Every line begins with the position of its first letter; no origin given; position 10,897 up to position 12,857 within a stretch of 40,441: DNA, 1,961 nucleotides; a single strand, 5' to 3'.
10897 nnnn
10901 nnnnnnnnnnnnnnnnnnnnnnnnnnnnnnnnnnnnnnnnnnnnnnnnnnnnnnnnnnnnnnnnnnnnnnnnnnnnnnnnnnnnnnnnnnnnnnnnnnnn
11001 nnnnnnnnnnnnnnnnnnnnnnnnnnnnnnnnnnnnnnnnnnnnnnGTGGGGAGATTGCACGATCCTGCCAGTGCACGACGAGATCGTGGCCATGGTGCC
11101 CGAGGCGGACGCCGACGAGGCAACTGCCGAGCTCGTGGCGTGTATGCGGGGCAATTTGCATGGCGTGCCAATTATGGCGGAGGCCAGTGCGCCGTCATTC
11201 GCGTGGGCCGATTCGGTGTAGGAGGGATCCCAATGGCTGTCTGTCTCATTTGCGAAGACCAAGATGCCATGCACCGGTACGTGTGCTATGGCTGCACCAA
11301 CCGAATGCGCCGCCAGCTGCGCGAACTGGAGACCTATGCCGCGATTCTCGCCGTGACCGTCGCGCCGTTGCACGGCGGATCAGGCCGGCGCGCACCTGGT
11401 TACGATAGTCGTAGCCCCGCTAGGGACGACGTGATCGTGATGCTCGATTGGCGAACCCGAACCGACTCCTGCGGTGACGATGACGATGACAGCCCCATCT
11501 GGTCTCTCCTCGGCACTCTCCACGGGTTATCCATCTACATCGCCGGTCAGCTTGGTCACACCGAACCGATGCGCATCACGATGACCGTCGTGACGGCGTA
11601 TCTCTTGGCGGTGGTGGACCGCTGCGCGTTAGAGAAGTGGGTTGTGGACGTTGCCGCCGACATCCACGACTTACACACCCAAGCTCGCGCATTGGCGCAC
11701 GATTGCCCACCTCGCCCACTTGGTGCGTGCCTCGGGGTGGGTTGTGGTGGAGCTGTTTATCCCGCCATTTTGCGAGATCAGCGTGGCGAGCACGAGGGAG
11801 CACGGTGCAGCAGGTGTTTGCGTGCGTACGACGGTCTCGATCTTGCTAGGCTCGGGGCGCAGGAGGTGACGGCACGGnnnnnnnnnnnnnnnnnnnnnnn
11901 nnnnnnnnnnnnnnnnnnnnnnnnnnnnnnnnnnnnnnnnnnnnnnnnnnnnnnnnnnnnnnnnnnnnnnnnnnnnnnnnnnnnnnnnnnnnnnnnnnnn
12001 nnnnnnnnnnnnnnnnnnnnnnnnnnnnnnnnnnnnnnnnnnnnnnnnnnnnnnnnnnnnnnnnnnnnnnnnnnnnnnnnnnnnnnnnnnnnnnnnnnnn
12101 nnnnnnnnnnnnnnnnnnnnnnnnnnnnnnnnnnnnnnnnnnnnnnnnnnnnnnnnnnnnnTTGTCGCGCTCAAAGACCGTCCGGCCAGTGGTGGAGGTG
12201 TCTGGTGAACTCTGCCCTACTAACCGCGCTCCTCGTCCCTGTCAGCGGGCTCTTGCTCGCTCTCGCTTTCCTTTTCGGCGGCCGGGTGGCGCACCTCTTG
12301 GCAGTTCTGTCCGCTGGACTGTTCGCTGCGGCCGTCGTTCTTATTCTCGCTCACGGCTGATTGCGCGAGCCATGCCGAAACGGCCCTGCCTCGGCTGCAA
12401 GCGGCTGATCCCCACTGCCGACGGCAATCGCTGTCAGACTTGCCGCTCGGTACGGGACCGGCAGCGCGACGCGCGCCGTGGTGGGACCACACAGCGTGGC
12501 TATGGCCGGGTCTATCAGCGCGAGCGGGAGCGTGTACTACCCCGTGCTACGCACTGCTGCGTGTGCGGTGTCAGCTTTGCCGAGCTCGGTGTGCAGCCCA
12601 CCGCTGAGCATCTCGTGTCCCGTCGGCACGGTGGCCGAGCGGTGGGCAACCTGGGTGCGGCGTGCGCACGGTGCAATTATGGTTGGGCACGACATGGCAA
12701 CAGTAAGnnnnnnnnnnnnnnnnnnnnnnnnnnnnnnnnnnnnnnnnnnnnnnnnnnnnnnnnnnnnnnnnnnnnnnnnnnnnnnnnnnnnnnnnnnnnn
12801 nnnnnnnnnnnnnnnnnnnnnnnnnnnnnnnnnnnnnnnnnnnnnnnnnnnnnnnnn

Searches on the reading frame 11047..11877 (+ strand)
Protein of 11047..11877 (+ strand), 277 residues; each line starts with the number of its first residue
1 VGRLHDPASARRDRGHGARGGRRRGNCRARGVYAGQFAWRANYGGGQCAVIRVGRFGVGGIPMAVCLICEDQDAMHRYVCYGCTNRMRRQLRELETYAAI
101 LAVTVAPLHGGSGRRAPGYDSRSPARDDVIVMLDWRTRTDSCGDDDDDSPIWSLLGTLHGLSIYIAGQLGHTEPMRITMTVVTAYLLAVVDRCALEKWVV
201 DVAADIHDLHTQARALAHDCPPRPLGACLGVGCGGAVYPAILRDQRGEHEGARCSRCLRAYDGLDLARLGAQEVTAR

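Call 34: search_protein_families(library=pfam, proteins=[window:11047-11877:+], max_evalue=0.001)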
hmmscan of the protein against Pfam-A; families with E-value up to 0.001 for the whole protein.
window:11047-11877:+ (277 aa): 0 families

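Call 58: search_protein_families(library=phrogs, proteins=[window:11047-11877:+], max_evalue=0.001)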
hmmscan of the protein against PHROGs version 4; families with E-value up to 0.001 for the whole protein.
window:11047-11877:+ (277 aa): 1 family
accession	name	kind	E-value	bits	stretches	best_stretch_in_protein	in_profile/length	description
phrog_908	-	unknown function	5.7e-07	29.9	1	61-106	49-92/361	-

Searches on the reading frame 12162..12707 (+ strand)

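Call 34: search_protein_families(library=pfam, proteins=[window:12162-12707:+], max_evalue=0.001)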
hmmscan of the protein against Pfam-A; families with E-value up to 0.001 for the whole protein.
window:12162-12707:+ (182 aa): 0 families

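Call 58: search_protein_families(library=phrogs, proteins=[window:12162-12707:+], max_evalue=0.001)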
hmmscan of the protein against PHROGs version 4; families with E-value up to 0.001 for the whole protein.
window:12162-12707:+ (182 aa): 6 families
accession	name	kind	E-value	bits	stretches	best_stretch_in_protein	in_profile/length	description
phrog_144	-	DNA, RNA and nucleotide metabolism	4.7e-09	37.1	1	68-174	17-131/175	HNH endonuclease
phrog_589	-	DNA, RNA and nucleotide metabolism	3.3e-06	28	1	88-173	48-136/179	HNH endonuclease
phrog_1271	-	DNA, RNA and nucleotide metabolism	1.6e-05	25.5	1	55-173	207-313/361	HNH endonuclease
phrog_1035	-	DNA, RNA and nucleotide metabolism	3.3e-05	24.9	1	64-172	54-207/271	endonuclease VII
phrog_2323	-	DNA, RNA and nucleotide metabolism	8.8e-05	23.4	1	99-172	5-80/113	HNH endonuclease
phrog_338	-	DNA, RNA and nucleotide metabolism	0.0001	22.8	1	89-172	169-256/340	HNH endonuclease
